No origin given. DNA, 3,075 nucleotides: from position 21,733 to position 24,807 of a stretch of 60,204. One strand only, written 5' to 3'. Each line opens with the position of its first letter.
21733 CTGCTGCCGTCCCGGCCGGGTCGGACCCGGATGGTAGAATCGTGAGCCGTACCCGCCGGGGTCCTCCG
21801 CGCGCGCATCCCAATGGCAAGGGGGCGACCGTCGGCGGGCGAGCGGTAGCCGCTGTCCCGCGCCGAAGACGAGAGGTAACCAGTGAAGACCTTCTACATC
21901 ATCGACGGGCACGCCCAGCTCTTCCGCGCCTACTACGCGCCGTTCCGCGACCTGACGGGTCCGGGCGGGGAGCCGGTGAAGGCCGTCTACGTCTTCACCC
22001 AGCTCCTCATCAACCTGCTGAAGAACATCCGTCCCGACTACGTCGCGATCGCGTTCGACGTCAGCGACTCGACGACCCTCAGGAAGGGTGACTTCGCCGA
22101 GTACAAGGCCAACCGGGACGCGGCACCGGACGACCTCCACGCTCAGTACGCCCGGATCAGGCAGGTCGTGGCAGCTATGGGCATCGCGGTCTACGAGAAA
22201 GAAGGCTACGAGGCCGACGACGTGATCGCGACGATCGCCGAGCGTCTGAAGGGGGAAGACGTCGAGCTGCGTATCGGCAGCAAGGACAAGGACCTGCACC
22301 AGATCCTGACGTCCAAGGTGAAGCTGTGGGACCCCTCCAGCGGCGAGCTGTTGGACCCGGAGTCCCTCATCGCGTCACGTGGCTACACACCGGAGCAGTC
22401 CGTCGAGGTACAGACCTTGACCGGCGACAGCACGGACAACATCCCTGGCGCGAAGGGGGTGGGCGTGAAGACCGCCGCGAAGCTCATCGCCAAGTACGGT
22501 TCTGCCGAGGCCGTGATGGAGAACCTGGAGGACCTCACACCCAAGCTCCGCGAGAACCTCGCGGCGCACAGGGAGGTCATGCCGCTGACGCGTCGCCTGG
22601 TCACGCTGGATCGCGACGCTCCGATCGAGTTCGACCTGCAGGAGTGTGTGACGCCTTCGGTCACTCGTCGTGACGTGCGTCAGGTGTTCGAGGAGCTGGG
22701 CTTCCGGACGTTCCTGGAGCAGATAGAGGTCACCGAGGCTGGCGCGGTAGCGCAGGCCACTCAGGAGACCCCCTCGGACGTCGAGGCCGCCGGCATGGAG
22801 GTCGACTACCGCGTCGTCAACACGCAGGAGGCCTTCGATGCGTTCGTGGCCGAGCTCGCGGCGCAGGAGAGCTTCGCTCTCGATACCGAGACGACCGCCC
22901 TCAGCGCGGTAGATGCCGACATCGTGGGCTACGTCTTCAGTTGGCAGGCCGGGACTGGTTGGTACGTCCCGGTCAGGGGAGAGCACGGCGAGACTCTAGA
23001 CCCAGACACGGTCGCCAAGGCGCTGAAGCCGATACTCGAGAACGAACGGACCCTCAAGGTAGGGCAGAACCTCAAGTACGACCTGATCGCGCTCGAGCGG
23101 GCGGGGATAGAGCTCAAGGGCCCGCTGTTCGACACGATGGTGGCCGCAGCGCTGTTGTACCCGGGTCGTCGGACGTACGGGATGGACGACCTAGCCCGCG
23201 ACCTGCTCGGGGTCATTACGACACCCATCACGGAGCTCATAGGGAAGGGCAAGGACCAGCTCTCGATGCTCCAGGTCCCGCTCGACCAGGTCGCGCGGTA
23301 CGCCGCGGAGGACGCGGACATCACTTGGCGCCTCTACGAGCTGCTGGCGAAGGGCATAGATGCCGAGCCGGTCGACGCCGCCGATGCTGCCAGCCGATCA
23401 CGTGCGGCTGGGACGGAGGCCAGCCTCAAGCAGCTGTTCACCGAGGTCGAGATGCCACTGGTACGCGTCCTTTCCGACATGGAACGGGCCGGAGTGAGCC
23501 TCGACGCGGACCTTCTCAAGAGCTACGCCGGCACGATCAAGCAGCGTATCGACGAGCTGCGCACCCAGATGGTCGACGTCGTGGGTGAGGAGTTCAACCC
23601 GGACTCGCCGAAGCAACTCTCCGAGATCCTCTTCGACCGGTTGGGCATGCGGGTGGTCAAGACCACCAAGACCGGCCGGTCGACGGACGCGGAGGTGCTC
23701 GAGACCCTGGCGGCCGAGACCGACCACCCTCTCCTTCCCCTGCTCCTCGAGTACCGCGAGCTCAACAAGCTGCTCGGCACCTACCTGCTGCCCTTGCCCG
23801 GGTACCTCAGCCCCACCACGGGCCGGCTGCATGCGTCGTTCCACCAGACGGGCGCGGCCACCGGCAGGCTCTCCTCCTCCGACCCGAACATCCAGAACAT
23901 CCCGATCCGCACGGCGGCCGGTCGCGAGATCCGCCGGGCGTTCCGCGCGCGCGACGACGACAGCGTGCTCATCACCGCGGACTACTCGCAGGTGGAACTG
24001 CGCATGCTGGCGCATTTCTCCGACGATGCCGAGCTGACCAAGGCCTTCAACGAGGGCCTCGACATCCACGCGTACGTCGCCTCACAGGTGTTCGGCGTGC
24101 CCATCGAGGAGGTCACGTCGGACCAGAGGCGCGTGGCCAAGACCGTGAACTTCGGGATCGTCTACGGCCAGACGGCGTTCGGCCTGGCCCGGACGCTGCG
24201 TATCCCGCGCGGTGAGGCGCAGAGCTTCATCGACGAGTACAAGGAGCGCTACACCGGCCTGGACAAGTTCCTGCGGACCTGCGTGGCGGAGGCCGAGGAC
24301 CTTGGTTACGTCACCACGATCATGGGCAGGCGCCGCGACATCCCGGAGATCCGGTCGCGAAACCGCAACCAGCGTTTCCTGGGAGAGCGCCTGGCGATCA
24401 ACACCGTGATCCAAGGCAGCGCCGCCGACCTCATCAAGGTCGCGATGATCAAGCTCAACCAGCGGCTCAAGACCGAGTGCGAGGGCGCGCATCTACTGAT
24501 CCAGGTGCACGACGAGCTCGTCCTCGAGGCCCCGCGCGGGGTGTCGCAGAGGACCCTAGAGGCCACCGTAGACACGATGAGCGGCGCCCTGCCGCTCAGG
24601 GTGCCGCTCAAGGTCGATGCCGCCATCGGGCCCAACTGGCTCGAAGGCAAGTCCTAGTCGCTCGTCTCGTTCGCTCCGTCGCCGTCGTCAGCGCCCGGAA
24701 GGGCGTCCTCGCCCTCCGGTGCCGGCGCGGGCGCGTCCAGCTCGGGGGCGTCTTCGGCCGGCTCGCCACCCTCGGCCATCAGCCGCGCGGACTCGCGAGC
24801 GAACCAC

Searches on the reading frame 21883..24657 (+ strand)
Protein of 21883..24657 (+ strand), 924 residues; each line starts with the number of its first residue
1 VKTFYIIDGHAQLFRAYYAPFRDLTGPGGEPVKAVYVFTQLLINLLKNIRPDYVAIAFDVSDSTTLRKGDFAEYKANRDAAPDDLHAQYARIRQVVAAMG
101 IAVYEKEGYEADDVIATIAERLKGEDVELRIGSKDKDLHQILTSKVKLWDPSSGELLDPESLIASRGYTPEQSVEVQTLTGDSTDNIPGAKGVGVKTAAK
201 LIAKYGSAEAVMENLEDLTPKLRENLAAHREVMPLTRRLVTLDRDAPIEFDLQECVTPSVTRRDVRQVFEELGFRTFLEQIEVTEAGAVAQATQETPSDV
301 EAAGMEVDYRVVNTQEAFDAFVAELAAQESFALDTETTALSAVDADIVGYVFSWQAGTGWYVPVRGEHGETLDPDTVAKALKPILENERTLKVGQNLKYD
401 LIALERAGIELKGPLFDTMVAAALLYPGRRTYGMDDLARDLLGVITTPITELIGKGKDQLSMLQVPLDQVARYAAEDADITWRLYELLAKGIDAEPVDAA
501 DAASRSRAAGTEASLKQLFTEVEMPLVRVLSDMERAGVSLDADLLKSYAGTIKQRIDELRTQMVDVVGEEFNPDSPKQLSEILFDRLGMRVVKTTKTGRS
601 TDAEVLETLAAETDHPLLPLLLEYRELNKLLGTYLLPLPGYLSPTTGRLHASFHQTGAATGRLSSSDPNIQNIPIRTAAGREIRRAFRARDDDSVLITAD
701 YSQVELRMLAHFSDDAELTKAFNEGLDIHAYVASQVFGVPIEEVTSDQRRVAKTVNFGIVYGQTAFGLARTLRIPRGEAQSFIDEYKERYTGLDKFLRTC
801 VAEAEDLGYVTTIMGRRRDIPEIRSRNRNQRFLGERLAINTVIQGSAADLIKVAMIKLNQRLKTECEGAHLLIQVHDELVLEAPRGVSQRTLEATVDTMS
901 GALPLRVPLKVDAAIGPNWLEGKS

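Call 26: search_protein_families(library=pfam, proteins=[window:21883-24657:+], max_evalue=0.00001)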
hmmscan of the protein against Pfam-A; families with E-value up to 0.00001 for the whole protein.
window:21883-24657:+ (924 aa): 5 families
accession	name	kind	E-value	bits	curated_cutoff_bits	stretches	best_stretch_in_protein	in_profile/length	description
PF00476.26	DNA_pol_A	-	2.7e-146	487.8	34.3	1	544-921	3-381/381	DNA polymerase family A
PF02739.22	5_3_exonuc_N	-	1.7e-47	161.7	34.3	1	4-162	2-159/164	5'-3' exonuclease, N-terminal resolvase-like domain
PF01612.26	DNA_pol_A_exo1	-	3.3e-33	115.4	23.6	1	309-491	1-171/173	3'-5' exonuclease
PF01367.25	5_3_exonuc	-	2.2e-27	95.8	40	1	169-258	2-92/97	5'-3' exonuclease, C-terminal SAM fold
PF22619.2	DNA_polI_exo1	-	7.1e-06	26.3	27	0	378-440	37-99/140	DNA polymerase I, ribonuclease H-like domain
